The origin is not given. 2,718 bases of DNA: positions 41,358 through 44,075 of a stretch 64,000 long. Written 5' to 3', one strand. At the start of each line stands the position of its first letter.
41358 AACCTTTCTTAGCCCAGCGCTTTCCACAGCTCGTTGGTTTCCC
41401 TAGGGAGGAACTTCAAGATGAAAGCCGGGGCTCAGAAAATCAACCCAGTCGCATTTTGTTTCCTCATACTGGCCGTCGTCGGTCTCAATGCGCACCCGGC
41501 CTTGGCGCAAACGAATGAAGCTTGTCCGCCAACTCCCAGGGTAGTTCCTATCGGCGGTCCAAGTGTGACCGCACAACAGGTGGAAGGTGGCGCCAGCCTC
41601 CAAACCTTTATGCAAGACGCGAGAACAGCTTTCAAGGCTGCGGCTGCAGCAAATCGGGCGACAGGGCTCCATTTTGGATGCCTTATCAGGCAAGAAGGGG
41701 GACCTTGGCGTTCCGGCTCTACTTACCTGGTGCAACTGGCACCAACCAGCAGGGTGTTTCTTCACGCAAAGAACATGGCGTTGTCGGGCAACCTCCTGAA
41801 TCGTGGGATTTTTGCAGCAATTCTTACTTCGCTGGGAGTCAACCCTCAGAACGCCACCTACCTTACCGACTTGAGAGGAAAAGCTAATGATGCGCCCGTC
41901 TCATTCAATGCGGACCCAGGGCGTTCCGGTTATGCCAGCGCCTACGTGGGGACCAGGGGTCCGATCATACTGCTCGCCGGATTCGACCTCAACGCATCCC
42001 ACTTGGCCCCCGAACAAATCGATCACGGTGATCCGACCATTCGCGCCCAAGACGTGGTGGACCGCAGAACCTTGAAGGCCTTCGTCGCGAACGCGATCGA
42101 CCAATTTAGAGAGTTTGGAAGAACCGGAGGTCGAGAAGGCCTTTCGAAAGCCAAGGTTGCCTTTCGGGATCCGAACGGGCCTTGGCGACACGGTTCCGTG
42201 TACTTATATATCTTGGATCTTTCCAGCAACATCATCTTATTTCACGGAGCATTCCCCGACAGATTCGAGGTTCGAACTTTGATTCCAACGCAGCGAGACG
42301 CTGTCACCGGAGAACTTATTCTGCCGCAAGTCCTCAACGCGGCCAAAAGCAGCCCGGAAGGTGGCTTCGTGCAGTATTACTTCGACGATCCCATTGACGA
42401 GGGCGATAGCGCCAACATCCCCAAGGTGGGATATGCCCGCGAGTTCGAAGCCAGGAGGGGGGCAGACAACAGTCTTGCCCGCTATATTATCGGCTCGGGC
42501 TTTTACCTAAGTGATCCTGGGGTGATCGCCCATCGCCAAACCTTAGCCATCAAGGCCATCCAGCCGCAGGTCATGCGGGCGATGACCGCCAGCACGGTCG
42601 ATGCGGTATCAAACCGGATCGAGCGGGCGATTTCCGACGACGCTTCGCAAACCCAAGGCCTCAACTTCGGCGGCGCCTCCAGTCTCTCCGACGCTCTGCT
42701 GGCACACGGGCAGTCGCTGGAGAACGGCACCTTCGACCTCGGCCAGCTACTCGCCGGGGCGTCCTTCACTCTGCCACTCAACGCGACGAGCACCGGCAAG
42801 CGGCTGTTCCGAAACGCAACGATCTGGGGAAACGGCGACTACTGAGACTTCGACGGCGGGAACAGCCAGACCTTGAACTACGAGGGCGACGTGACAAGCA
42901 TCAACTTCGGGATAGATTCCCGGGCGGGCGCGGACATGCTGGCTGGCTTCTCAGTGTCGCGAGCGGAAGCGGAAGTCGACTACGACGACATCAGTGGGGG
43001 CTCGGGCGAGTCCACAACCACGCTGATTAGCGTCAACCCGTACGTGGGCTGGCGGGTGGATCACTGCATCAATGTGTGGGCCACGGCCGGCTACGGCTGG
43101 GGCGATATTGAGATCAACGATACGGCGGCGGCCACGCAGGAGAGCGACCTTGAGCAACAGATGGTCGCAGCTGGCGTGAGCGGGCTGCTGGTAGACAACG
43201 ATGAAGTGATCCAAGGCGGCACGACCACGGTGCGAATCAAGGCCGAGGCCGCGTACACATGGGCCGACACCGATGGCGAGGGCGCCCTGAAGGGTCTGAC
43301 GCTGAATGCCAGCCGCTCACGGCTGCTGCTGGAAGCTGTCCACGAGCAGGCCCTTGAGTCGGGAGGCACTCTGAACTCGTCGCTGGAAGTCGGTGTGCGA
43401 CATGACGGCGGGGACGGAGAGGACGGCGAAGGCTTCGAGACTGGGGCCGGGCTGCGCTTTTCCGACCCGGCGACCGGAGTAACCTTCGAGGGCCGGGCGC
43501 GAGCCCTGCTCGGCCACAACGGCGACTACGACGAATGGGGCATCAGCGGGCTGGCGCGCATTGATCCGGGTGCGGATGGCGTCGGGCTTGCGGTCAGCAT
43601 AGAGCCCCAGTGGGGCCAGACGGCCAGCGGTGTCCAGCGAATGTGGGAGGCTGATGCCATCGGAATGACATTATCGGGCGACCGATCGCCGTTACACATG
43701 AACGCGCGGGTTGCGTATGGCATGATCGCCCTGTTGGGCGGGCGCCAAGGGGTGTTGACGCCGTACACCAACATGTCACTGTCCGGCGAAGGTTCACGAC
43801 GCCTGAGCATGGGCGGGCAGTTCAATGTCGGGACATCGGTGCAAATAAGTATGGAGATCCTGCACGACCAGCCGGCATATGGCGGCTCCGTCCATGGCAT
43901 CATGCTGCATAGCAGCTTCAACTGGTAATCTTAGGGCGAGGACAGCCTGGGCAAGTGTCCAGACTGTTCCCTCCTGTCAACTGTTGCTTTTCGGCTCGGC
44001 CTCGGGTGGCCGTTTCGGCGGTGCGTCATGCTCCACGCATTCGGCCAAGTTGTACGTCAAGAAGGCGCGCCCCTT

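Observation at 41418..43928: Autotransporter whose passenger is two tandem sCache_2-like ligand-binding domains, interrupted by a single in-frame TGA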

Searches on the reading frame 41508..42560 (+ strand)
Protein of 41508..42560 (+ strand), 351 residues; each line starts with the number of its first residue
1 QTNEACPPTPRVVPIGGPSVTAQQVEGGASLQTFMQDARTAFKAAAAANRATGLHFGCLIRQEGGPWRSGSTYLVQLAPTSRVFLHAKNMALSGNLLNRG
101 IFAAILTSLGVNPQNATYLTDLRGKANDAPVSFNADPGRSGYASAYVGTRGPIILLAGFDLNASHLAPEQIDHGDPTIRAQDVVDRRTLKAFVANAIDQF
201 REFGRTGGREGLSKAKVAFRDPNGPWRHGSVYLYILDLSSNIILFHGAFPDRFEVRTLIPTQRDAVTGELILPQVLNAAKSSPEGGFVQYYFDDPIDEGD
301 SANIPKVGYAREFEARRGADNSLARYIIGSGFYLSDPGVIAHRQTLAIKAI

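Call 63: search_protein_representatives(protein=window:41508-42560:+)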
Query: 351 residues. Proteins with E-value up to 0.001 (for the whole library): 443; up to 1e-10: 260; up to 1e-30: 99. The best 150 are listed.
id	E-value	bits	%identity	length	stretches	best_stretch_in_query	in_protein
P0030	0.0e+00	1018.4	59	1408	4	4-338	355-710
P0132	1.2e-209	711.8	46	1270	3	4-312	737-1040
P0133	1.6e-201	685.1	44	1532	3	10-342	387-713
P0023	1.1e-199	679.0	48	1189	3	4-349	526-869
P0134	3.0e-170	582.2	51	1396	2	1-337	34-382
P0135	2.5e-134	464.1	45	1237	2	15-336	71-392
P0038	1.2e-119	415.9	64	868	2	135-351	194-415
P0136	1.3e-119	415.7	43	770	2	2-333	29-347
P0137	9.0e-113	393.2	35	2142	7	135-334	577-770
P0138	1.3e-104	366.4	60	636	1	1-336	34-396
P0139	4.7e-104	364.6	57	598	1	1-342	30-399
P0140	1.5e-101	356.4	58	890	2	136-342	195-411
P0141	8.1e-101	353.9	55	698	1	1-347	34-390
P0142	1.0e-99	350.3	57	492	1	3-338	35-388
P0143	3.2e-95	335.5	52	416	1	5-344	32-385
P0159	4.9e-79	282.3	36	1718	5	136-334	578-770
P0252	1.0e-23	100.4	31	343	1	5-336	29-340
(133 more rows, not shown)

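Call 66: search_protein_families(library=ncbifam, proteins=[P0136, P0137, P0159, P0252], max_evalue=0.001)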
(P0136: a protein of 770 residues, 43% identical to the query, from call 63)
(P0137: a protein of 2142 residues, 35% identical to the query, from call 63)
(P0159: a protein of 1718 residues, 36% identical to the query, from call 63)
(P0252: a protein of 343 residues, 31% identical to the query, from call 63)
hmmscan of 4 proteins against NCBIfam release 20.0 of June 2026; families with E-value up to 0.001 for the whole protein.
P0136 (770 aa): 2 families
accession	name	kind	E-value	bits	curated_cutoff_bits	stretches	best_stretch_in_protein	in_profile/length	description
TIGR04183.1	Por_Secre_tail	domain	5.5e-08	32.7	23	1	692-766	2-69/72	T9SS type A sorting domain-containing protein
NF038113.1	T9SSA_dep_M36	equivalog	1.5e-05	23.4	885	1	690-766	794-866/869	T9SS-dependent M36 family metallopeptidase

P0137 (2142 aa): 2 families
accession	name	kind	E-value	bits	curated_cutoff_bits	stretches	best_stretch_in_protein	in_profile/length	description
NF052443.1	SensHisKinMctS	equivalog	5.8e-56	189.7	700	7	1373-1467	94-182/457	two-component system sensor histidine kinase MctS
NF058645.1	MCPCtpMPsAe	equivalog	2.5e-35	122.3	900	1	1328-1467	49-183/558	methyl-accepting chemotaxis protein CtpM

P0159 (1718 aa): 2 families
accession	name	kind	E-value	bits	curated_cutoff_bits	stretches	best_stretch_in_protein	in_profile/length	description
NF052443.1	SensHisKinMctS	equivalog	1.7e-39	135.4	700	5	254-347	96-182/457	two-component system sensor histidine kinase MctS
NF058645.1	MCPCtpMPsAe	equivalog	4.4e-26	91.8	900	2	900-1043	45-183/558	methyl-accepting chemotaxis protein CtpM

P0252 (343 aa): 3 families
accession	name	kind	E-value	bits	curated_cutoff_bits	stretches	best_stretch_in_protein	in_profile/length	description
NF052443.1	SensHisKinMctS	equivalog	6.3e-14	51.2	700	2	63-154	65-156/457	two-component system sensor histidine kinase MctS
NF058645.1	MCPCtpMPsAe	equivalog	1.5e-06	27.3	900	0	243-340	96-184/558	methyl-accepting chemotaxis protein CtpM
TIGR01409.1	TAT_signal_seq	domain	3e-05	24.2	16.7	1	6-29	1-24/29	twin-arginine translocation signal domain-containing protein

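Call 67: search_protein_families(library=pfam, proteins=[P0137, P0159, P0133, P0132, P0136, P0134], max_evalue=0.001)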
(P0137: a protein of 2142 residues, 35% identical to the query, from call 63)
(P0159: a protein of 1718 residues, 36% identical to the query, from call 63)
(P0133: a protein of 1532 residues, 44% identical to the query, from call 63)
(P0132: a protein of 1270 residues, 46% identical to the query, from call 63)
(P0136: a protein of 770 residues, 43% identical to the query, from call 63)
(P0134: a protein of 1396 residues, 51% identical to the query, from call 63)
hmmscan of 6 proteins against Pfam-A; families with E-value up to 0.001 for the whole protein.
P0137 (2142 aa): 4 families
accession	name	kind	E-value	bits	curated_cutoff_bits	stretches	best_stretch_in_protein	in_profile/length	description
PF08269.17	dCache_2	-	6.8e-90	301.7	26.5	7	1369-1467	90-184/298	Cache domain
PF17200.10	sCache_2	-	7.3e-87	289.5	25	7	1357-1467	43-143/155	Single Cache domain 2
PF17201.10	Cache_3-Cache_2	-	5.5e-16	59.1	27.7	0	1375-1428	205-256/299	Cache 3/Cache 2 fusion domain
PF03797.25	Autotransporter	-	6.7e-07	29.8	26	1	1782-1997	1-182/255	Autotransporter beta-domain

P0159 (1718 aa): 5 families
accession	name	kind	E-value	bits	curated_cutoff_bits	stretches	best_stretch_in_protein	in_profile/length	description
PF08269.17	dCache_2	-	1.5e-62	211.9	26.5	5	945-1043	90-184/298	Cache domain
PF17200.10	sCache_2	-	1.1e-61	207.8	25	5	934-1043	44-143/155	Single Cache domain 2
PF03797.25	Autotransporter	-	2.4e-08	34.5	26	1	1359-1439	2-77/255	Autotransporter beta-domain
PF17201.10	Cache_3-Cache_2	-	4e-07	30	27.7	0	98-163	217-273/299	Cache 3/Cache 2 fusion domain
PF02368.24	Big_2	-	0.00015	22.1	22.8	1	1168-1240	9-79/79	Bacterial Ig-like domain (group 2)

P0133 (1532 aa): 2 families
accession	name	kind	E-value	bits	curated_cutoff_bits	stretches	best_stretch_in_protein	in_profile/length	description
PF08269.17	dCache_2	-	5.3e-18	65.6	26.5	1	929-1045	83-185/298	Cache domain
PF17200.10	sCache_2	-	2.7e-10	40.8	25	0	923-1023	37-129/155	Single Cache domain 2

P0132 (1270 aa): 2 families
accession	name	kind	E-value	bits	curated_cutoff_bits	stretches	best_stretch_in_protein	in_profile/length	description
PF08269.17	dCache_2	-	1.1e-16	61.3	26.5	2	582-705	51-281/298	Cache domain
PF17200.10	sCache_2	-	1.7e-08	35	25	0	959-1029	54-119/155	Single Cache domain 2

P0136 (770 aa): 4 families
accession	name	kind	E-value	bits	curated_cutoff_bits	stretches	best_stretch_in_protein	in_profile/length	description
PF08269.17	dCache_2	-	7.5e-18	65.1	26.5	2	546-673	79-187/298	Cache domain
PF17200.10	sCache_2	-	3.1e-11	43.9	25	1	543-673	36-146/155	Single Cache domain 2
PF18962.6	Por_Secre_tail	-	1.7e-06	28.6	27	1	692-766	2-73/75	Secretion system C-terminal sorting domain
PF13860.13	FlgD_ig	-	0.00013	22.3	27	1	708-751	21-69/79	FlgD Ig-like domain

P0134 (1396 aa): 4 families
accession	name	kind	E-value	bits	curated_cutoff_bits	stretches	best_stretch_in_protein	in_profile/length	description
PF08269.17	dCache_2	-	3.2e-13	49.9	26.5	2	596-690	81-168/298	Cache domain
PF17200.10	sCache_2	-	8.3e-09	36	25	0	611-679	54-119/155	Single Cache domain 2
PF03797.25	Autotransporter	-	3.6e-08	33.9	26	2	1034-1114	2-81/255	Autotransporter beta-domain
PF02368.24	Big_2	-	0.00015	22.1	22.8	1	846-912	11-75/79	Bacterial Ig-like domain (group 2)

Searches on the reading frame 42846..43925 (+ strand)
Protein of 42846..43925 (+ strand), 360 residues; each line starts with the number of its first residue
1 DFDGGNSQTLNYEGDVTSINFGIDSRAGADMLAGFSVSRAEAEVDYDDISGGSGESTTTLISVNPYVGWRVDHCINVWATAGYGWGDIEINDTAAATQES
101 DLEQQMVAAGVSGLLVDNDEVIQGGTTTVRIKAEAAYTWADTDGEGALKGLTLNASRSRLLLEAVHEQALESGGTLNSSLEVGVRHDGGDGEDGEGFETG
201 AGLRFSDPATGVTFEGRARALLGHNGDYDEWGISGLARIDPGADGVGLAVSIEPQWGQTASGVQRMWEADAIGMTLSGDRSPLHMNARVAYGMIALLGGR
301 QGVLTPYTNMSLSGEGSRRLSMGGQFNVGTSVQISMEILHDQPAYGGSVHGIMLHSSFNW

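Call 3: search_protein_families(library=pfam, proteins=[window:42846-43925:+], max_evalue=1)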
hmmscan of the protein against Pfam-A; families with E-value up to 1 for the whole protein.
window:42846-43925:+ (360 aa): 1 family
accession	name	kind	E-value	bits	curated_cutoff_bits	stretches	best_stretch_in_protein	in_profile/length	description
PF03797.25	Autotransporter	-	1.5e-09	38.4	26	1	5-196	14-211/255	Autotransporter beta-domain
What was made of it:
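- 42816..43925 (+): Autotransporter-type beta-barrel region (residues ~467-836) ending in ...SSFNW; the stop codon follows at 43926-43928. Pfam PF03797 hit (call 3).
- On Type Va (classical) autotransporter: E 1.5e-9, 38.4 bits against a cut-off of 26 for the window half (call 3).
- Checked: The C-terminal half hits Pfam Autotransporter PF03797 (E 1.5e-9, 38.4 bits, cut-off 26) (call 3).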

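Call 4: search_protein_families(library=ncbifam, proteins=[window:42846-43925:+], max_evalue=1)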
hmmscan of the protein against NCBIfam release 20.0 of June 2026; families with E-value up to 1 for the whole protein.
window:42846-43925:+ (360 aa): 0 families
